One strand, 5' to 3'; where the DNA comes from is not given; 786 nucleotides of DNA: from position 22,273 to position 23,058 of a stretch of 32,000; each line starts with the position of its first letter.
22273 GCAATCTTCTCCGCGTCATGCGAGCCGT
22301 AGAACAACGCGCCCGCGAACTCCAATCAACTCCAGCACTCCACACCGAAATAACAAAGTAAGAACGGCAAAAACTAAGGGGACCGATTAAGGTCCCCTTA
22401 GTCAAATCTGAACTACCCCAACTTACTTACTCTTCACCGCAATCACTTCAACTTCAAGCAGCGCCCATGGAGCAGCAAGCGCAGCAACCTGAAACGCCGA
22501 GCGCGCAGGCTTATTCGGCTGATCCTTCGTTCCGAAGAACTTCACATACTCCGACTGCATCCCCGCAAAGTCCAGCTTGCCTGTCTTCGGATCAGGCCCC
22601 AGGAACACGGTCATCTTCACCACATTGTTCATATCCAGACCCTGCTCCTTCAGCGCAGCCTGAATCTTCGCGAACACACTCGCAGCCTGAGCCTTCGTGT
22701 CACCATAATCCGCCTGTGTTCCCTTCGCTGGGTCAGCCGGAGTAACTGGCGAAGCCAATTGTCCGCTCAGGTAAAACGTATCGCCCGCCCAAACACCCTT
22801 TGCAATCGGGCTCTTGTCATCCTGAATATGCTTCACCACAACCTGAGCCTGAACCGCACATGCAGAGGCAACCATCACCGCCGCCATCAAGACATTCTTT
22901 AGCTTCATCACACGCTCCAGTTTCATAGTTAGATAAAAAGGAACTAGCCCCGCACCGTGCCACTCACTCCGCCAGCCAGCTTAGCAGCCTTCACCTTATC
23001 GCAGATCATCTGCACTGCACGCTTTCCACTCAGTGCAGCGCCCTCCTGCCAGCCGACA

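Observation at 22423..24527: Two-gene operon pairing an exported flavin amino-acid oxidase with an exported RidA imine deaminase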

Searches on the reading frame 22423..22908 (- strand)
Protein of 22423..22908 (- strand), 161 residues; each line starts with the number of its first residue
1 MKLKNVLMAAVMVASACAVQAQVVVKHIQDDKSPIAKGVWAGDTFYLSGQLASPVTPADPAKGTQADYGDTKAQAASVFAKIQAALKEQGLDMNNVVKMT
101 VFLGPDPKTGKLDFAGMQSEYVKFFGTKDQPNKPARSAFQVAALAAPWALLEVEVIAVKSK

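Call 3: search_protein_families(library=pfam, proteins=[window:22423-22908:-], max_evalue=0.01)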
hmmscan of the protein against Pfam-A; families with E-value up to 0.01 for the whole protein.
window:22423-22908:- (161 aa): 1 family
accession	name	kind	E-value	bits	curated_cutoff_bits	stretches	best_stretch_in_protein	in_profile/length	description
PF01042.26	Ribonuc_L-PSP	-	2.2e-20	73.3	27.3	1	38-158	14-120/121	Endoribonuclease L-PSP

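Call 4: search_protein_families(library=ncbifam, proteins=[window:22423-22908:-], max_evalue=0.01)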
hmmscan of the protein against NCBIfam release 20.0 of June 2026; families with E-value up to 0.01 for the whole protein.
window:22423-22908:- (161 aa): 4 families
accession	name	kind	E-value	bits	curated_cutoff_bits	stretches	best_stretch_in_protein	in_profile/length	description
TIGR00004.1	TIGR00004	subfamily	2.3e-18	66.6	106.25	1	34-159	15-125/125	Rid family detoxifying hydrolase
NF008490.0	PRK11401.1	equivalog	2.6e-11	43.5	222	1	31-160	13-128/129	enamine/imine deaminase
TIGR03610.1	RutC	equivalog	3.3e-05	24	169.1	1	32-157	15-124/127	pyrimidine utilization protein C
TIGR04311.1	rSAM_Geo_metal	subfamily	0.0038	16.3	400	1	47-100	179-232/423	radical SAM/SPASM family putative metalloenzyme maturase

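Call 7: search_solved_structures(query=window:22423-22908:-, max_evalue=0.001, show_alignments=2)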
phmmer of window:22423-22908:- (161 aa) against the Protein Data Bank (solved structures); distinct sequences matched with E-value up to 0.001: 40.
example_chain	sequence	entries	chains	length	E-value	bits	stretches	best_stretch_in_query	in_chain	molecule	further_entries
9bka_A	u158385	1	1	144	1.8e-29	105.7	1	43-160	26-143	Rid family protein PSPTO3006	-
9bkc_A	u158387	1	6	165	2.3e-25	92.4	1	31-160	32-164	Rid family protein PFL1385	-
5y6u_A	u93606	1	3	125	2.5e-12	50.1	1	23-158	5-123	YabJ protein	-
1qd9_A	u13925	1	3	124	2.8e-12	50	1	25-158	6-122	PURINE REGULATORY PROTEIN YABJ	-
1j7h_A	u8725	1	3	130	1.1e-11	48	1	28-159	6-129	HYPOTHETICAL PROTEIN HI0719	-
7cd2_A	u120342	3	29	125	1.8e-11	47.4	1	23-158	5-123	YabJ protein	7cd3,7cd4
2dyy_A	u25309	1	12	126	3.6e-11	46.4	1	33-159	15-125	UPF0076 protein PH0854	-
6tcc_A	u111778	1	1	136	1.2e-09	41.4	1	26-158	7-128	ribonuclease UK114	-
3vcz_A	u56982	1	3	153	8.3e-09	38.7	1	20-159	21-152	Endoribonuclease L-PSP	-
1nq3_A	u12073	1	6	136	9.2e-09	38.5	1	33-159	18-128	14.3 kDa perchloric acid soluble protein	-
8qos_A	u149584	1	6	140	1.2e-08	38.2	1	31-159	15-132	2-iminobutanoate/2-iminopropanoate deaminase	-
8q3h_A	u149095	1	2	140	1.2e-08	38.1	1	33-159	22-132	2-iminobutanoate/2-iminopropanoate deaminase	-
8qou_A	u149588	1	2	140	2.5e-08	37.2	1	33-159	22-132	2-iminobutanoate/2-iminopropanoate deaminase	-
1qah_A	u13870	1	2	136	3.3e-08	36.7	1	23-159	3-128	PERCHLORIC ACID SOLUBLE PROTEIN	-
8qov_A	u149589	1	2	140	4.1e-08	36.5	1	33-159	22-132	2-iminobutanoate/2-iminopropanoate deaminase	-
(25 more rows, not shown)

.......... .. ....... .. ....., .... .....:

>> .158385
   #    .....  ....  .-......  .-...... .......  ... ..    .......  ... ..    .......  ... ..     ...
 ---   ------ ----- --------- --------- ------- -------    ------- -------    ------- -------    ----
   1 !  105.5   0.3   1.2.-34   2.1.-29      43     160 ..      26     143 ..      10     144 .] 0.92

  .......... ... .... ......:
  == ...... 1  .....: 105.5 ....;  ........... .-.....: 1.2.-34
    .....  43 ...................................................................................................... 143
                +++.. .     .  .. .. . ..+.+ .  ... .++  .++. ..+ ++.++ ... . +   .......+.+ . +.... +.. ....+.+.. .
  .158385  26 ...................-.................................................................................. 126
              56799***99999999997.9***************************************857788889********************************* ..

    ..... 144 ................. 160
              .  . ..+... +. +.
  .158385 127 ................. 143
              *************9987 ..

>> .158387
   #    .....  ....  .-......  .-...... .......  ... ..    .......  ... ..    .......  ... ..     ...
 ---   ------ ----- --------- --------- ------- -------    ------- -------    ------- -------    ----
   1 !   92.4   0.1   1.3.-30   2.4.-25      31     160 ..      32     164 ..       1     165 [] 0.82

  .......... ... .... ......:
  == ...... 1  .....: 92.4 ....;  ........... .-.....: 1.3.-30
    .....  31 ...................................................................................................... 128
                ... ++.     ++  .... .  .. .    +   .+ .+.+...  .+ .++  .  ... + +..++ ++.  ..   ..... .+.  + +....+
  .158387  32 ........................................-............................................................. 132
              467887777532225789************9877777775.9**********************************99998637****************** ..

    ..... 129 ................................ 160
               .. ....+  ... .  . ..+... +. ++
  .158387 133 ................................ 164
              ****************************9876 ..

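Call 14: find_homologous_proteins(query=window:22423-22908:-, max_evalue=0.00001)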
Query window:22423-22908:- (161 aa): 3632 proteins with E <= 0.00001 among 3775 candidates; the best 120 are listed.
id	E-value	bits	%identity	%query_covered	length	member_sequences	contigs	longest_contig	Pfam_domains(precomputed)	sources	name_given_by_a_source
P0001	1.8e-86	305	87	100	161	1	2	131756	PF01042.27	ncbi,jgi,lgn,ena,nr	ncbi:MAG TPA: Rid family hydrolase [Edaphobacter sp.]|jgi:enamine deaminase RidA (YjgF/YER057c/UK114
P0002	4.1e-85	301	87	99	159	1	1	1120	PF01042.27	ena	-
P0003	5.5e-85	300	89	98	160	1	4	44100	PF01042.27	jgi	jgi:enamine deaminase RidA (YjgF/YER057c/UK114 family)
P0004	5.7e-85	300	87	98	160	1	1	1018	PF01042.27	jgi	-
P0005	6.1e-85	300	88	99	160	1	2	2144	PF01042.27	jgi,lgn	jgi:enamine deaminase RidA (YjgF/YER057c/UK114 family)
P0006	6.7e-85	300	87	99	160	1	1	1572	PF01042.27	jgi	jgi:enamine deaminase RidA (YjgF/YER057c/UK114 family)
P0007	6.9e-85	300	87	100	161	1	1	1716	PF01042.27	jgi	jgi:enamine deaminase RidA (YjgF/YER057c/UK114 family)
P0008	1.3e-84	299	89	98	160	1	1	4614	PF01042.27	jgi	jgi:enamine deaminase RidA (YjgF/YER057c/UK114 family)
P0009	1.4e-84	299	87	99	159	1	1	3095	PF01042.27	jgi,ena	-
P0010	1.9e-84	299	86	99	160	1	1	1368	PF01042.27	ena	-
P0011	2.2e-84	299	86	99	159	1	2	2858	PF01042.27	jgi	jgi:enamine deaminase RidA (YjgF/YER057c/UK114 family)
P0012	2.4e-84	298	86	99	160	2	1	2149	PF01042.27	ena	-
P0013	3.9e-84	298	89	99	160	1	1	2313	PF01042.27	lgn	-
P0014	4.5e-84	297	86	99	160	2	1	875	PF01042.27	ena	-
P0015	7.1e-84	297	87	98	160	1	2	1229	PF01042.27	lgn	-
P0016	7.6e-84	297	87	99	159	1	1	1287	PF01042.27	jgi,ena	-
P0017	9.4e-84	296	87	99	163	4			PF01042.27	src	-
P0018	1.1e-83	296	85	99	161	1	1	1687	PF01042.27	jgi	jgi:enamine deaminase RidA (YjgF/YER057c/UK114 family)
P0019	1.3e-83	296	87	99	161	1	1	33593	PF01042.27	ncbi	-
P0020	1.8e-83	296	87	99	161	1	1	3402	PF01042.27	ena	-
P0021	1.8e-83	296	88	98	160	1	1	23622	PF01042.27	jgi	jgi:enamine deaminase RidA (YjgF/YER057c/UK114 family)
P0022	2.7e-83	295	87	98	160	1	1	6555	PF01042.27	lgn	-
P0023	3.3e-83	295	86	100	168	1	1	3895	PF01042.27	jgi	jgi:enamine deaminase RidA (YjgF/YER057c/UK114 family)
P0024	3.9e-83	294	87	99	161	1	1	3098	PF01042.27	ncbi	-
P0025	4.0e-83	294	86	99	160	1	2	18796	PF01042.27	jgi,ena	-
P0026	4.3e-83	294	86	98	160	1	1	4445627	PF01042.27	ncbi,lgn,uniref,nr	ncbi:Rid family hydrolase [Edaphobacter flagellatus]|uniref:Rid family hydrolase n=1 Tax=Edaphobacte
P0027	4.5e-83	294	87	98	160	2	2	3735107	PF01042.27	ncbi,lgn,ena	-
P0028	4.9e-83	294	86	98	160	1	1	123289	PF01042.27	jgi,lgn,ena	-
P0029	5.2e-83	294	86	98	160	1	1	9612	PF01042.27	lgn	-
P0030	5.3e-83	294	85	98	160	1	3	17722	PF01042.27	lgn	-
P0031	6.9e-83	294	87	99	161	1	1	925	PF01042.27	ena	-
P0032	8.5e-83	293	89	98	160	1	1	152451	PF01042.27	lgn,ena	-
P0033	8.7e-83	293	86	99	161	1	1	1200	PF01042.27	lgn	-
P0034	9.4e-83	293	86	100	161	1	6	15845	PF01042.27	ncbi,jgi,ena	jgi:enamine deaminase RidA (YjgF/YER057c/UK114 family)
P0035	9.8e-83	293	86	98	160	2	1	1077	PF01042.27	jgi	jgi:enamine deaminase RidA (YjgF/YER057c/UK114 family)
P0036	9.8e-83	293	86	99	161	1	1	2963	PF01042.27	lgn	-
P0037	1.0e-82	293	89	98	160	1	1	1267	PF01042.27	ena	-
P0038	1.1e-82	293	83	100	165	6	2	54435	PF01042.27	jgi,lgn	jgi:enamine deaminase RidA (YjgF/YER057c/UK114 family)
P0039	1.2e-82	293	86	100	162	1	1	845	PF01042.27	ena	-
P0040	1.3e-82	293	86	99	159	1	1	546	PF01042.27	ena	-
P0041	1.6e-82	292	86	99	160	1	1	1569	PF01042.27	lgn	-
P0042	2.2e-82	292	85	100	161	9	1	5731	PF01042.27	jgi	jgi:enamine deaminase RidA (YjgF/YER057c/UK114 family)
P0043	3.4e-82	291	84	100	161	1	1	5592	PF01042.27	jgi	jgi:enamine deaminase RidA (YjgF/YER057c/UK114 family)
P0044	3.4e-82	291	85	98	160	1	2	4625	PF01042.27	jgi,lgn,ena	jgi:enamine deaminase RidA (YjgF/YER057c/UK114 family)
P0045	5.7e-82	291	88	89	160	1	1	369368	PF01042.27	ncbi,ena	-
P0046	5.7e-82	291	85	99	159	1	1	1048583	PF01042.27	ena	-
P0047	6.5e-82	290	84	100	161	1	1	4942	PF01042.27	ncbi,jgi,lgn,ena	jgi:enamine deaminase RidA (YjgF/YER057c/UK114 family)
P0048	8.5e-82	290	87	89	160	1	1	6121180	PF01042.27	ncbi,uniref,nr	ncbi:Rid family hydrolase [Edaphobacter modestus]|uniref:Enamine deaminase RidA (YjgF/YER057c/UK114 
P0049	8.5e-82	290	86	99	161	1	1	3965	PF01042.27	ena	-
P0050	9.5e-82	290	86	99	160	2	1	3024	PF01042.27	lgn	-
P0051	1.3e-81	289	83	100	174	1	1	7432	PF01042.27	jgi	jgi:enamine deaminase RidA (YjgF/YER057c/UK114 family)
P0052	1.9e-81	289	84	100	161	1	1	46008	PF01042.27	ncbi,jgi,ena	jgi:enamine deaminase RidA (YjgF/YER057c/UK114 family)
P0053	1.9e-81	289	84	100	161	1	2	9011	PF01042.27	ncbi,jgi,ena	jgi:enamine deaminase RidA (YjgF/YER057c/UK114 family)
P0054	2.0e-81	289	82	99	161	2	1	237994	PF01042.27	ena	-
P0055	2.1e-81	289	87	98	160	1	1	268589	PF01042.27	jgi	jgi:enamine deaminase RidA (YjgF/YER057c/UK114 family)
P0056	2.2e-81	289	88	91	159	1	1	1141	PF01042.27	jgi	-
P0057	2.9e-81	288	84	100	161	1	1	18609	PF01042.27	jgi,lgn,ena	-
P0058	3.4e-81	288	84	99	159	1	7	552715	PF01042.27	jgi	jgi:enamine deaminase RidA (YjgF/YER057c/UK114 family)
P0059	3.4e-81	288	86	99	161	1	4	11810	PF01042.27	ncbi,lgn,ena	-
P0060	3.9e-81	288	85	99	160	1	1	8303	PF01042.27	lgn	-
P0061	4.0e-81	288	83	100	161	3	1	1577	PF01042.27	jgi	jgi:enamine deaminase RidA (YjgF/YER057c/UK114 family)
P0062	4.5e-81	288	85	98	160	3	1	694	PF01042.27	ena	-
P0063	4.9e-81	288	85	98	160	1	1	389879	PF01042.27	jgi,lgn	jgi:enamine deaminase RidA (YjgF/YER057c/UK114 family)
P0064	7.5e-81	287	85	98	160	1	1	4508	PF01042.27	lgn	-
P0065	7.6e-81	287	83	100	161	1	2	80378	PF01042.27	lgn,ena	-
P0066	1.0e-80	287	88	91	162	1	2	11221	PF01042.27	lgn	-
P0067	1.2e-80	286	84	99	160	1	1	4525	PF01042.27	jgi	jgi:enamine deaminase RidA (YjgF/YER057c/UK114 family)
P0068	1.5e-80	286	84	98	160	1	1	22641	PF01042.27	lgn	-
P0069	1.5e-80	286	89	88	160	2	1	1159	PF01042.27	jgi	-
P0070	1.6e-80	286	84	99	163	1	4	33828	PF01042.27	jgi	jgi:enamine deaminase RidA (YjgF/YER057c/UK114 family)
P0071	1.8e-80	286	84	99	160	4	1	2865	PF01042.27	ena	-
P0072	1.8e-80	286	84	100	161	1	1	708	PF01042.27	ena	-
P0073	2.0e-80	286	84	98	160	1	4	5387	PF01042.27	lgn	-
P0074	2.1e-80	286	84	99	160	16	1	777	PF01042.27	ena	-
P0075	2.3e-80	285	88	89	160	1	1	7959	PF01042.27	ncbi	ncbi:MAG TPA: Rid family hydrolase [Edaphobacter sp.]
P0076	2.4e-80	285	83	100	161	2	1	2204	PF01042.27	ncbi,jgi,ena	jgi:enamine deaminase RidA (YjgF/YER057c/UK114 family)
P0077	2.6e-80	285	83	99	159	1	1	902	PF01042.27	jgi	jgi:enamine deaminase RidA (YjgF/YER057c/UK114 family)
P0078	2.8e-80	285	84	98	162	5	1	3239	PF01042.27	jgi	jgi:enamine deaminase RidA (YjgF/YER057c/UK114 family)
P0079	2.9e-80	285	89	89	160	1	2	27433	PF01042.27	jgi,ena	-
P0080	2.9e-80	285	84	99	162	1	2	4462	PF01042.27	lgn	-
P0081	2.9e-80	285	85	99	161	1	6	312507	PF01042.27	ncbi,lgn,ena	-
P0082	3.3e-80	285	83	99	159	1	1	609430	PF01042.27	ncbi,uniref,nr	ncbi:Rid family hydrolase [Edaphobacter bradus]|uniref:Rid family hydrolase n=1 Tax=Edaphobacter bra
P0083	3.5e-80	285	83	99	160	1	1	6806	PF01042.27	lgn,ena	-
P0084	3.9e-80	285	84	98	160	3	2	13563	PF01042.27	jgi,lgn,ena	-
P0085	4.1e-80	285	81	100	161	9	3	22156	PF01042.27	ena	-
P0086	4.6e-80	284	81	100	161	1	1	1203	PF01042.27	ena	-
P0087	5.9e-80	284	84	100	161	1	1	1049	PF01042.27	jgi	jgi:enamine deaminase RidA (YjgF/YER057c/UK114 family)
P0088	6.7e-80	284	84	100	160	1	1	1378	PF01042.27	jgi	jgi:enamine deaminase RidA (YjgF/YER057c/UK114 family)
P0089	8.3e-80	284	81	100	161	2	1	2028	PF01042.27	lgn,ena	-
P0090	8.5e-80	284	84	98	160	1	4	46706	PF01042.27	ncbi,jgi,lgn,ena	jgi:enamine deaminase RidA (YjgF/YER057c/UK114 family)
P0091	9.5e-80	283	88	89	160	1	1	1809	PF01042.27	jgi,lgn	jgi:enamine deaminase RidA (YjgF/YER057c/UK114 family)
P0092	1.0e-79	283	89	87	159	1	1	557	PF01042.27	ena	-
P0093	1.1e-79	283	82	100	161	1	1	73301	PF01042.27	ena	-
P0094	1.2e-79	283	83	100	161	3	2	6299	PF01042.27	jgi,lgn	jgi:enamine deaminase RidA (YjgF/YER057c/UK114 family)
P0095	1.2e-79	283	84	98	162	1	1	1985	PF01042.27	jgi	-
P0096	1.4e-79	283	91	88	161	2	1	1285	PF01042.27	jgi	-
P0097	1.6e-79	283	90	88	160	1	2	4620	PF01042.27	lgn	-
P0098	1.7e-79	283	83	100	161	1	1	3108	PF01042.27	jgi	jgi:enamine deaminase RidA (YjgF/YER057c/UK114 family)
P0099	2.0e-79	282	84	99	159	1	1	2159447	PF01042.27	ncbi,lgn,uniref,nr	ncbi:Rid family hydrolase [Granulicella arctica]|uniref:Enamine deaminase RidA (YjgF/YER057c/UK114 f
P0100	2.3e-79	282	84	99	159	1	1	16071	PF01042.27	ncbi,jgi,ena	jgi:enamine deaminase RidA (YjgF/YER057c/UK114 family)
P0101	2.4e-79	282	82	99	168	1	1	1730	PF01042.27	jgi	-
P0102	2.4e-79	282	85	98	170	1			PF01042.27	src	-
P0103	2.4e-79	282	82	100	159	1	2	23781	PF01042.27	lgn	-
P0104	2.7e-79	282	83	98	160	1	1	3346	PF01042.27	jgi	jgi:enamine deaminase RidA (YjgF/YER057c/UK114 family)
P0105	2.7e-79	282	87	89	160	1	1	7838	PF01042.27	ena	-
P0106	2.8e-79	282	80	100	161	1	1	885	PF01042.27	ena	-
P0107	3.1e-79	282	84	98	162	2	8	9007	PF01042.27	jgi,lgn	jgi:enamine deaminase RidA (YjgF/YER057c/UK114 family)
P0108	3.1e-79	282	83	99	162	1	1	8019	PF01042.27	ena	-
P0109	3.3e-79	282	80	100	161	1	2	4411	PF01042.27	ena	-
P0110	5.1e-79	281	83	99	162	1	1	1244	PF01042.27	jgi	jgi:enamine deaminase RidA (YjgF/YER057c/UK114 family)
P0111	5.2e-79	281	80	100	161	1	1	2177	PF01042.27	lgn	-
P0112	6.0e-79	281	80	100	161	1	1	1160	PF01042.27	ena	-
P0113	7.7e-79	281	83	99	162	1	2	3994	PF01042.27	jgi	jgi:enamine deaminase RidA (YjgF/YER057c/UK114 family)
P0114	7.7e-79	281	87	94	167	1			PF01042.27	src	-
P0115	8.2e-79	280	84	99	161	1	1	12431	PF01042.27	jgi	jgi:enamine deaminase RidA (YjgF/YER057c/UK114 family)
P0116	8.7e-79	280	83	98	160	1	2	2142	PF01042.27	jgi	jgi:enamine deaminase RidA (YjgF/YER057c/UK114 family)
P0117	9.0e-79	280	82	99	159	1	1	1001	PF01042.27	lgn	-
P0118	1.0e-78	280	80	100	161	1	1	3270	PF01042.27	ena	-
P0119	1.6e-78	280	84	99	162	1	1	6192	PF01042.27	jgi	jgi:enamine deaminase RidA (YjgF/YER057c/UK114 family)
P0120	1.7e-78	279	82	99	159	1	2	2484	PF01042.27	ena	-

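Call 24: search_protein_representatives(protein=window:22423-22908:-)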
Query: 161 residues. Proteins with E-value up to 0.001 (for the whole library): 1404; up to 1e-10: 380; up to 1e-30: 23. The best 150 are listed.
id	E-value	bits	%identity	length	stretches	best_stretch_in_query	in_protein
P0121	1.8e-42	160.9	67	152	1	2-125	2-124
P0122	3.3e-42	160.1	55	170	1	5-159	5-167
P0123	7.9e-42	158.8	53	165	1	1-161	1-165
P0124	2.1e-41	157.5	70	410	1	34-152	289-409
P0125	2.8e-40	153.8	54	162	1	10-161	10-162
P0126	3.1e-40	153.7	63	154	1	7-127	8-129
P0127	3.3e-40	153.6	61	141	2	2-96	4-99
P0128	7.5e-37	142.7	68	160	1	56-161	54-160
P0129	8.0e-37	142.6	62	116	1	4-118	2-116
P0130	1.0e-36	142.2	34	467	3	44-157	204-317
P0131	1.7e-35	138.3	32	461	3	35-158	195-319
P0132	7.8e-35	136.1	65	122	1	52-161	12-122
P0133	1.7e-34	135.1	63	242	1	45-159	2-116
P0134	1.6e-33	131.9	54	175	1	1-128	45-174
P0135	1.9e-33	131.6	32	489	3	41-158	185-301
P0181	1.5e-24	102.8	46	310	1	20-159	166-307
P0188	6.8e-24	100.7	45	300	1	10-158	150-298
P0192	1.6e-23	99.4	46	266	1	14-159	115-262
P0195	1.9e-23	99.2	47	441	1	2-158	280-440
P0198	2.4e-23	98.9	52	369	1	34-158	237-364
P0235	9.3e-21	90.5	42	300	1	42-159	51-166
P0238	1.5e-20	89.8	40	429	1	10-157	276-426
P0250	1.0e-19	87.1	44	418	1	43-160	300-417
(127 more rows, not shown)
